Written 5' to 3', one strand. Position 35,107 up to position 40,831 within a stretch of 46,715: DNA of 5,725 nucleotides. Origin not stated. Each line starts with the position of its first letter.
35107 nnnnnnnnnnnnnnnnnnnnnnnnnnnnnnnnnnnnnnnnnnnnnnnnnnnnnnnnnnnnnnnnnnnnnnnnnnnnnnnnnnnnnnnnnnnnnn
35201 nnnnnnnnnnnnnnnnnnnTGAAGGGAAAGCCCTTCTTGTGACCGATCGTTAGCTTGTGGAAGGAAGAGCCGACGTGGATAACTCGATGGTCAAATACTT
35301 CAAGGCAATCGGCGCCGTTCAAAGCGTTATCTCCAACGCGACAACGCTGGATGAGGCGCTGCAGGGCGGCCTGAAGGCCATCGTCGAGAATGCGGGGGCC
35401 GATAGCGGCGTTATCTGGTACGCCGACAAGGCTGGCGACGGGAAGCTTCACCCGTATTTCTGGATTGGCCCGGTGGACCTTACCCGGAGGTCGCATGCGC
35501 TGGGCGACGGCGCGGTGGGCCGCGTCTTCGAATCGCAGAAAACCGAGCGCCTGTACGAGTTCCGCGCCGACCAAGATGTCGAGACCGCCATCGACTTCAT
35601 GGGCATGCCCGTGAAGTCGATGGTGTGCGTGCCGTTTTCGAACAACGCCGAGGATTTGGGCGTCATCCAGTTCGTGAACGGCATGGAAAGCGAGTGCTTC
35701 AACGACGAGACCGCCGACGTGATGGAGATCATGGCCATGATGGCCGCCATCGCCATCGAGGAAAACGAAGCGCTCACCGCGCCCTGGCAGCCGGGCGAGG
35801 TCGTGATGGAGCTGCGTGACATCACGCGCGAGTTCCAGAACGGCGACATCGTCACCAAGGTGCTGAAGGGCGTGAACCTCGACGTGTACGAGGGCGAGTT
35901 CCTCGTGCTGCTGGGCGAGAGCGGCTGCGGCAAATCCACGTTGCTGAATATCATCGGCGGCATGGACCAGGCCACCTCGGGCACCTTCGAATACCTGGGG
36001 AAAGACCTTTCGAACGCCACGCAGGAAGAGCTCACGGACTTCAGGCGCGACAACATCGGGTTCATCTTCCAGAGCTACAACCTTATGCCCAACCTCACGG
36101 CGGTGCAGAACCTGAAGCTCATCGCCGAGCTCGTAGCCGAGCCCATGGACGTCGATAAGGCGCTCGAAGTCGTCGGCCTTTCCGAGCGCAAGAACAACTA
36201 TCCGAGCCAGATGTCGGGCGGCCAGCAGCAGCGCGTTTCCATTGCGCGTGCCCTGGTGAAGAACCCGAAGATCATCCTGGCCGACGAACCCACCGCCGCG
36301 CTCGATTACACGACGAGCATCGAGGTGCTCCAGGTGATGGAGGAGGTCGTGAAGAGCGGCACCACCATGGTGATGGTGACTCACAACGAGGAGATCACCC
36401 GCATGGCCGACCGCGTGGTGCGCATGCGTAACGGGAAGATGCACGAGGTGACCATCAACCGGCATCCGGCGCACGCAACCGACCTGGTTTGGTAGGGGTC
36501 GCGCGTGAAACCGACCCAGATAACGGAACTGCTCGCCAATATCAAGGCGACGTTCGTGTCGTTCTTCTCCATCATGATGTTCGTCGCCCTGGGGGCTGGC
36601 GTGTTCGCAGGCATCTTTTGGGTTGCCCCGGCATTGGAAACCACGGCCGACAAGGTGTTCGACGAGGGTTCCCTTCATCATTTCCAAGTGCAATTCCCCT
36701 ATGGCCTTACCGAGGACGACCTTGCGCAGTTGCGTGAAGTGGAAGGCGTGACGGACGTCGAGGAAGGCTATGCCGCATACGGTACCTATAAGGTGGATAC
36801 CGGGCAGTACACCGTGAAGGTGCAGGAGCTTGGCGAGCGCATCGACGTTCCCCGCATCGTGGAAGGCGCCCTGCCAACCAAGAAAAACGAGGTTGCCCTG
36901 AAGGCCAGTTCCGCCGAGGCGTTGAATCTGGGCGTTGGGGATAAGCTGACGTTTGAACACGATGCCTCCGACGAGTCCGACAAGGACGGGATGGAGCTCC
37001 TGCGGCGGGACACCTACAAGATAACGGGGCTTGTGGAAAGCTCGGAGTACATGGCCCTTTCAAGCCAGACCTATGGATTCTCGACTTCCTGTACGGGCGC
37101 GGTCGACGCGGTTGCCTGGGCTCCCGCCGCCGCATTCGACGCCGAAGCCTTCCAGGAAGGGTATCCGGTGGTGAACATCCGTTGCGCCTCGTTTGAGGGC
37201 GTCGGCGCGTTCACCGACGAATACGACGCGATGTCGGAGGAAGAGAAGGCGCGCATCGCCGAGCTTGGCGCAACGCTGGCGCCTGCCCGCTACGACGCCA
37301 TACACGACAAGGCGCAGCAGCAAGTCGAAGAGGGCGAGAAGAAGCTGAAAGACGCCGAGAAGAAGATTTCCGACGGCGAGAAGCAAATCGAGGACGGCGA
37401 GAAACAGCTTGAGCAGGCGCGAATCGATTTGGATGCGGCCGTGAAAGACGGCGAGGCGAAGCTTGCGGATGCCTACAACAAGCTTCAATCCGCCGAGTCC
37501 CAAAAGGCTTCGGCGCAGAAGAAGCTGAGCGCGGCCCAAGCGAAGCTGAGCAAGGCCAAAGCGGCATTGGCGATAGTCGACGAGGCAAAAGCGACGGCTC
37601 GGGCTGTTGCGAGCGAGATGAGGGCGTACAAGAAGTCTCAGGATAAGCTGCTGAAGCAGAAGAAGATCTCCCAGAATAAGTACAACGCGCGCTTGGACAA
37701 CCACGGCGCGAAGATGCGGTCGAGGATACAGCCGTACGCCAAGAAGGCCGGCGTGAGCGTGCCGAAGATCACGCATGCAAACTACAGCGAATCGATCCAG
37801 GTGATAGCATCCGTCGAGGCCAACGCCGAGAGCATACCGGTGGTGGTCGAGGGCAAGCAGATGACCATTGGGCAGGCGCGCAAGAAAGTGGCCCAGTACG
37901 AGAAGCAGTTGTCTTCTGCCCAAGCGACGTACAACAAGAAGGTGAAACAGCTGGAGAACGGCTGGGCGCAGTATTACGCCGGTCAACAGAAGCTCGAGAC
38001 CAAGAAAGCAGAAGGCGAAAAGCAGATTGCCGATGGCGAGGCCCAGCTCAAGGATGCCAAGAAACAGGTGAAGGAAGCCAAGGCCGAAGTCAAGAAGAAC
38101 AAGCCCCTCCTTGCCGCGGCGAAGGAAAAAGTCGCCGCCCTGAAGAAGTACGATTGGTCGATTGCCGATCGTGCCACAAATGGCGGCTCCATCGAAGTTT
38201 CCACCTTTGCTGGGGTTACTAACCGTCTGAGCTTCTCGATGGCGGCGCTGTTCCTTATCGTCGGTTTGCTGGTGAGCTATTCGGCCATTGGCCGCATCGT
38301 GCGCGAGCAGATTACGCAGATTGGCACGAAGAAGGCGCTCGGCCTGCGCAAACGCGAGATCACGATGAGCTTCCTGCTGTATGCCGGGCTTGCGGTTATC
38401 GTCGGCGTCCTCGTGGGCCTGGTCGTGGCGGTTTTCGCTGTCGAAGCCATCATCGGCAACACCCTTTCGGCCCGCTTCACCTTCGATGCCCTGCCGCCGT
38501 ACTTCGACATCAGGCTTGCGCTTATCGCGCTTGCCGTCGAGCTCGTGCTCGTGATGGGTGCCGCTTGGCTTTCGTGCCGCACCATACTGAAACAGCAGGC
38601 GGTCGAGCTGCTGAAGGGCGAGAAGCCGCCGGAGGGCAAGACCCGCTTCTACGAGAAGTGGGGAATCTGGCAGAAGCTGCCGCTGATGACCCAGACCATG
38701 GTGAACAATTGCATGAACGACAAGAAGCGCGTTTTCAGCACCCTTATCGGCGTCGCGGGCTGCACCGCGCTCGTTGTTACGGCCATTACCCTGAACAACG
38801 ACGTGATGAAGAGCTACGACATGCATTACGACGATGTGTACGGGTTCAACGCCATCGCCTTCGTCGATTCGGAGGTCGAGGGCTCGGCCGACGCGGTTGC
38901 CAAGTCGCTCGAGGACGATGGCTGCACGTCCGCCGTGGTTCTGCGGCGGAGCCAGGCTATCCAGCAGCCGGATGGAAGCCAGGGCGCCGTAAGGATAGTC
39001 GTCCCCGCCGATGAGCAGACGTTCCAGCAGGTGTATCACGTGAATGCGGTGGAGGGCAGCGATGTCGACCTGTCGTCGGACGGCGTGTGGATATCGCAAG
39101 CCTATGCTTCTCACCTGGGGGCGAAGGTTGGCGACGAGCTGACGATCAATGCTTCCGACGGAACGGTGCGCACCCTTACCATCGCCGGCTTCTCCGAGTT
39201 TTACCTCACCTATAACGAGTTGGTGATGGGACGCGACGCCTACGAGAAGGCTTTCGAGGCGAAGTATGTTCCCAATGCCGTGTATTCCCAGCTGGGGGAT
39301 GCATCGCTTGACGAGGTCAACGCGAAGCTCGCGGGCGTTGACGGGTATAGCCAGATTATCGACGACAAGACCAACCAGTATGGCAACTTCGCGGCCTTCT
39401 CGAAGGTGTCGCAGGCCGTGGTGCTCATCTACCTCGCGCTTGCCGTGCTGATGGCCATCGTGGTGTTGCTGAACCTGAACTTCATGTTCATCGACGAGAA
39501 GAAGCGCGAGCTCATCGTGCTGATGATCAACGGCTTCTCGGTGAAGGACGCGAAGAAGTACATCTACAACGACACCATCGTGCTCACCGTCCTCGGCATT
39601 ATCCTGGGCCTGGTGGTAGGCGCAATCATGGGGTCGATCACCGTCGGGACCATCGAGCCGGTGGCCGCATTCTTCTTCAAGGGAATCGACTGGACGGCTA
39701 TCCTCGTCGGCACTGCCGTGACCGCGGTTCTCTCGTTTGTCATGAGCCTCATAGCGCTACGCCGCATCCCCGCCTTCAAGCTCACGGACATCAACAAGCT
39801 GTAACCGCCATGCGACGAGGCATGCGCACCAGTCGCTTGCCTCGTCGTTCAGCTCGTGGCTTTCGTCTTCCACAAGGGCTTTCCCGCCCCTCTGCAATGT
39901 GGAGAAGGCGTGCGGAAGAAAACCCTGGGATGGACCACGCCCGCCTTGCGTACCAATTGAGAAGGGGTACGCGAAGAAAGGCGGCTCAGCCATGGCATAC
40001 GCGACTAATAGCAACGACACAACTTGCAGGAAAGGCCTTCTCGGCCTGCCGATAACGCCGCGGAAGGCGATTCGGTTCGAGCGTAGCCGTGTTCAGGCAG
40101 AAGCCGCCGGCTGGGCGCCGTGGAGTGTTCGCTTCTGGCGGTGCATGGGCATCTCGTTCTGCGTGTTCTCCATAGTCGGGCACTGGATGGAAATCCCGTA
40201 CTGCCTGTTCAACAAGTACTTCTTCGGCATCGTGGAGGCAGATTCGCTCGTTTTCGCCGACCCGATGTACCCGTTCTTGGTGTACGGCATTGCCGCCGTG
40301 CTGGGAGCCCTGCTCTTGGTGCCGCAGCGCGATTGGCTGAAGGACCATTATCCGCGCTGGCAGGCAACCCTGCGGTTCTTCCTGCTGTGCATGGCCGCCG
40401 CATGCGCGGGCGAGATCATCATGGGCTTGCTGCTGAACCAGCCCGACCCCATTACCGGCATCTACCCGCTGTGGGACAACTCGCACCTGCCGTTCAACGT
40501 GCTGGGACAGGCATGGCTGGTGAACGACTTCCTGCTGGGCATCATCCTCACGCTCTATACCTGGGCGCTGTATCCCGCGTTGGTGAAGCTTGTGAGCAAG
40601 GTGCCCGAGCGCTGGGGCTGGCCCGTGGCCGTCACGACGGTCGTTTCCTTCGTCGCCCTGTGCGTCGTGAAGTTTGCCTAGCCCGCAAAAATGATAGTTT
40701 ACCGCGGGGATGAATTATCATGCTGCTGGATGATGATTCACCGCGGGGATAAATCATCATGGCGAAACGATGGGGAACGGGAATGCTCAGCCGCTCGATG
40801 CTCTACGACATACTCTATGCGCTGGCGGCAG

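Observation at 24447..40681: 16-kb co-directional gene string coupling a GG-peptide exporter, an ECF-like sigma, a membrane partner-switching module and a GAF-gated MacB-type pump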

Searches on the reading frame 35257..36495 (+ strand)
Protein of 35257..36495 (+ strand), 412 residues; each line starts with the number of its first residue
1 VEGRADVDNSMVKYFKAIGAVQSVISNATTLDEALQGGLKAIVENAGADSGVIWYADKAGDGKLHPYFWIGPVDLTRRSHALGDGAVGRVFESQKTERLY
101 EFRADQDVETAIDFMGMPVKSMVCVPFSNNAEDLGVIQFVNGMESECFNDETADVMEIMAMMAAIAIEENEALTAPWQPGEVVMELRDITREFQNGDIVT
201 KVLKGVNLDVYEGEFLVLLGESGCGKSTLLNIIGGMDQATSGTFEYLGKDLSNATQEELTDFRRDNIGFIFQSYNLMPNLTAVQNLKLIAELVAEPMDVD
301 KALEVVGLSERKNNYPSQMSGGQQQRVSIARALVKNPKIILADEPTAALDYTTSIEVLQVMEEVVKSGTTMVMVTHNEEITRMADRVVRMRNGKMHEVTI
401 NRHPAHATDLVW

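Call 5: search_protein_families(library=pfam, proteins=[window:35257-36495:+], max_evalue=0.01)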
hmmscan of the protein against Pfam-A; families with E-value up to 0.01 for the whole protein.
window:35257-36495:+ (412 aa): 9 families
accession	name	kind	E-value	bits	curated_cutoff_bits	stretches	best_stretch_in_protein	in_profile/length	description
PF00005.33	ABC_tran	-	1.3e-37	129.9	25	1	203-347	1-137/137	ABC transporter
PF13185.12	GAF_2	-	5.1e-14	53.1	28.6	1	28-168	1-136/136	GAF domain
PF01590.32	GAF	-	2e-07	32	22.4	1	31-167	2-133/133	GAF domain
PF02463.25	SMC_N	-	2.8e-06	27.4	40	1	145-392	110-213/220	RecF/RecN/SMC N terminal domain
PF13492.12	GAF_3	-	8.2e-06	26.7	27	1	31-168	2-128/129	GAF domain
PF03193.22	RsgA_GTPase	-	6.2e-05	23.3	30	1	211-263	104-157/174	RsgA GTPase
PF13304.12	AAA_21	-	0.00036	21.1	27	0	215-272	1-45/304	AAA domain, putative AbiEii toxin, Type IV TA system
PF13401.12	AAA_22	-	0.0031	18.3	27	0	213-239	5-31/130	AAA domain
PF03266.21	NTPase_1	-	0.0048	17.2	23.9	0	335-401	94-158/168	NTPase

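Call 10: search_protein_families(library=ncbifam, proteins=[window:35257-36495:+], max_evalue=0.01)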
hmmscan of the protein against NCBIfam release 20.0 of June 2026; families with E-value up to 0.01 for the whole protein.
window:35257-36495:+ (412 aa): 192 families (the best 25 are shown)
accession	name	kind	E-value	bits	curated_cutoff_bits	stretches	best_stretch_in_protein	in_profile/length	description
TIGR02982.1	heterocyst_DevA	subfamily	2.9e-66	223.2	295.8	1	183-395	1-219/220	ABC exporter ATP-binding subunit, DevA family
NF007826.0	PRK10535.1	equivalog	2.5e-62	211.1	966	1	183-397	4-223/648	macrolide ABC transporter ATP-binding protein/permease MacB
NF038007.1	ABC_ATP_DarD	equivalog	1e-59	201.7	375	1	184-395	2-218/218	darobactin export ABC transporter ATP-binding protein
TIGR02211.1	LolD_lipo_ex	equivalog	1.2e-58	198.2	307.75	1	184-396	2-220/221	lipoprotein-releasing ABC transporter ATP-binding protein LolD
TIGR03608.1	L_ocin_972_ABC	subfamily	2.8e-58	196.8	254.85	1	187-390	2-206/206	putative bacteriocin export ABC transporter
TIGR03265.1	PhnT2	equivalog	2.9e-55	187.9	457.7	1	184-399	5-217/353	putative 2-aminoethylphosphonate ABC transporter ATP-binding protein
TIGR02673.1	FtsE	equivalog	1.4e-54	185.1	264.85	1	184-394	2-214/214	cell division ATP-binding protein FtsE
NF007879.0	PRK10584.1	equivalog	4e-52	177.2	336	1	179-398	2-227/228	putative ABC transporter ATP-binding protein YbbA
NF008639.0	PRK11629.1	equivalog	1.1e-50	172.2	360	1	183-396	6-225/234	lipoprotein-releasing ABC transporter ATP-binding protein LolD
TIGR02315.1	ABC_phnC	equivalog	1e-47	162.6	266.1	1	184-395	2-224/243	phosphonate ABC transporter ATP-binding protein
NF006987.0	PRK09452.1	equivalog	2.8e-47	161.2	482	1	179-398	13-229/378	spermidine/putrescine ABC transporter ATP-binding protein PotA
NF043075.1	MMSYN1_0197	equivalog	5.2e-47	160.4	550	1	183-398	2-214/341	spermidine/putrescine ABC transporter ATP-binding protein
NF007027.0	PRK09493.1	equivalog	9.6e-47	159.3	379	1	184-397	2-216/240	glutamine ABC transporter ATP-binding protein GlnQ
NF008338.0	PRK11124.1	equivalog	7.8e-45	153.3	369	1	200-398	15-222/242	arginine ABC transporter ATP-binding protein ArtP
TIGR01186.1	proV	subfamily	1.3e-44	152.8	326.6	1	201-398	7-211/363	betaine/proline/choline family ABC transporter ATP-binding protein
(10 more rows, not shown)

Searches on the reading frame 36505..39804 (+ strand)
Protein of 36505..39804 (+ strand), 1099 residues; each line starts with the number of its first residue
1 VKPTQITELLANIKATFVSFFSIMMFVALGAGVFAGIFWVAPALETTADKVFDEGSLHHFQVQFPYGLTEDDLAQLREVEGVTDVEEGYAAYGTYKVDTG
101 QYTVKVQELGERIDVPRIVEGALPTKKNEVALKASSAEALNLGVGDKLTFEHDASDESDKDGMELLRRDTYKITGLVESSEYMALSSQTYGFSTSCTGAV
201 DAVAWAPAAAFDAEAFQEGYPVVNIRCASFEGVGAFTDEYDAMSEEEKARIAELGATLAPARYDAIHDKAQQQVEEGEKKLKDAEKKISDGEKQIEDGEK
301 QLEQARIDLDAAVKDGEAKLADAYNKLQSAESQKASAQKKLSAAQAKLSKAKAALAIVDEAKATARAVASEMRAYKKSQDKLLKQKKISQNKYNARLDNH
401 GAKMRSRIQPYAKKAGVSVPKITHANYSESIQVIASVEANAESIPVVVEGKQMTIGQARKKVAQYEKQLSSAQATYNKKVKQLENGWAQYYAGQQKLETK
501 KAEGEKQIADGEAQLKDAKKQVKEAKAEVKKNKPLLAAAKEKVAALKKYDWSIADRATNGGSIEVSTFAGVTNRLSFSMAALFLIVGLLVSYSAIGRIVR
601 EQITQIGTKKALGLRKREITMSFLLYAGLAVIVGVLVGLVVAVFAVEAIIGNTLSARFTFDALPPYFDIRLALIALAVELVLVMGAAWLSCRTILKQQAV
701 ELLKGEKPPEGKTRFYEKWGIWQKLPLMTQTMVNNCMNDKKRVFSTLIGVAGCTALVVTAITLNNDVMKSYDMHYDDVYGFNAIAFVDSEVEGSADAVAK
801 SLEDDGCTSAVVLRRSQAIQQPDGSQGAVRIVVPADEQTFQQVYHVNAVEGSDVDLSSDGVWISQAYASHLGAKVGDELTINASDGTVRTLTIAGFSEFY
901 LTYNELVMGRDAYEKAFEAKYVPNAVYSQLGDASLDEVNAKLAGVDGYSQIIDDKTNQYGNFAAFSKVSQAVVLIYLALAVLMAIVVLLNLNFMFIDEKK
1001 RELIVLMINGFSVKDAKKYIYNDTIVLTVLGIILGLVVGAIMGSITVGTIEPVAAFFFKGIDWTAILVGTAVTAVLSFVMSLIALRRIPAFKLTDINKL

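Call 5: search_protein_families(library=pfam, proteins=[window:36505-39804:+], max_evalue=0.01)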
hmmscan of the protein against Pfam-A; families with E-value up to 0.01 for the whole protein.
window:36505-39804:+ (1099 aa): 4 families
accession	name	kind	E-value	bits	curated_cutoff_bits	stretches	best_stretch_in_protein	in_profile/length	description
PF02687.27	FtsX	-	1.1e-22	80.7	25.5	2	578-698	2-119/120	FtsX-like permease C-terminal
PF12704.14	MacB_PCD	-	1.2e-07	32.7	27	2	746-899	4-157/207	MacB-like periplasmic core domain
PF00261.25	Tropomyosin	-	0.001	19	38.6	0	271-405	54-184/242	Tropomyosin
PF13863.11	DUF4200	-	0.0012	19.6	29.7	0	268-354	9-95/119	Domain of unknown function (DUF4200)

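Call 9: search_protein_families(library=ncbifam, proteins=[window:36505-39804:+], max_evalue=0.01)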
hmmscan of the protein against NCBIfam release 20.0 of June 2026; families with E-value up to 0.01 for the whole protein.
window:36505-39804:+ (1099 aa): 6 families
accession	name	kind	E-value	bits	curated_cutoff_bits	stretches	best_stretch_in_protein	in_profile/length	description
TIGR02212.1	lolCE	equivalog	3.2e-08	32.9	362.45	1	756-1043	33-339/411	lipoprotein-releasing ABC transporter permease subunit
TIGR04523.1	Mplasa_alph_rch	subfamily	6.1e-06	24.4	270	1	426-543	160-276/745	helix-rich protein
NF045487.1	ASRP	equivalog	0.00081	18.1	300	0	267-380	357-470/593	archaea-specific SMC-related protein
TIGR04320.1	Surf_Exclu_PgrA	domain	0.00098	18.5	70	1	451-548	254-350/360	SEC10/PgrA surface exclusion domain-containing protein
NF041854.1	ABC_perm_YbbP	equivalog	0.0014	16.7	999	1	114-156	563-605/806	putative ABC transporter permease subunit YbbP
TIGR02168.1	SMC_prok_B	equivalog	0.0032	15.2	567.35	0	441-547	688-790/1181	chromosome segregation protein SMC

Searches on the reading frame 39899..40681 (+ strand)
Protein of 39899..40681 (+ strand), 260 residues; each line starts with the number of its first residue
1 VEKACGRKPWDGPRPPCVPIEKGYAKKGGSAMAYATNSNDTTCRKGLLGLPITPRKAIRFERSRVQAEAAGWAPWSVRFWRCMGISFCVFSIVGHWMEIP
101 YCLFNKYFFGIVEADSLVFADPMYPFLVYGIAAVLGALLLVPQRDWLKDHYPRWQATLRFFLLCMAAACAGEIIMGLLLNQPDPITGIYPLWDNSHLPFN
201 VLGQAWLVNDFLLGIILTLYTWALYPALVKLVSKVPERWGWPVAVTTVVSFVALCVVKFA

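Call 5: search_protein_families(library=pfam, proteins=[window:39899-40681:+], max_evalue=0.01)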
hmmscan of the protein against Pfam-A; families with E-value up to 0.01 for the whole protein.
window:39899-40681:+ (260 aa): 1 family
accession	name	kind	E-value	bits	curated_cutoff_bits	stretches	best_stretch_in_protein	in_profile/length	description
PF06541.16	ABC_trans_CmpB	-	7.8e-15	55.8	25.9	1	86-256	2-148/151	Putative ABC-transporter type IV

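Call 9: search_protein_families(library=ncbifam, proteins=[window:39899-40681:+], max_evalue=0.01)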
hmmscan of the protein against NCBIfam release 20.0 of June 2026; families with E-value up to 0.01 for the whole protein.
window:39899-40681:+ (260 aa): 0 families
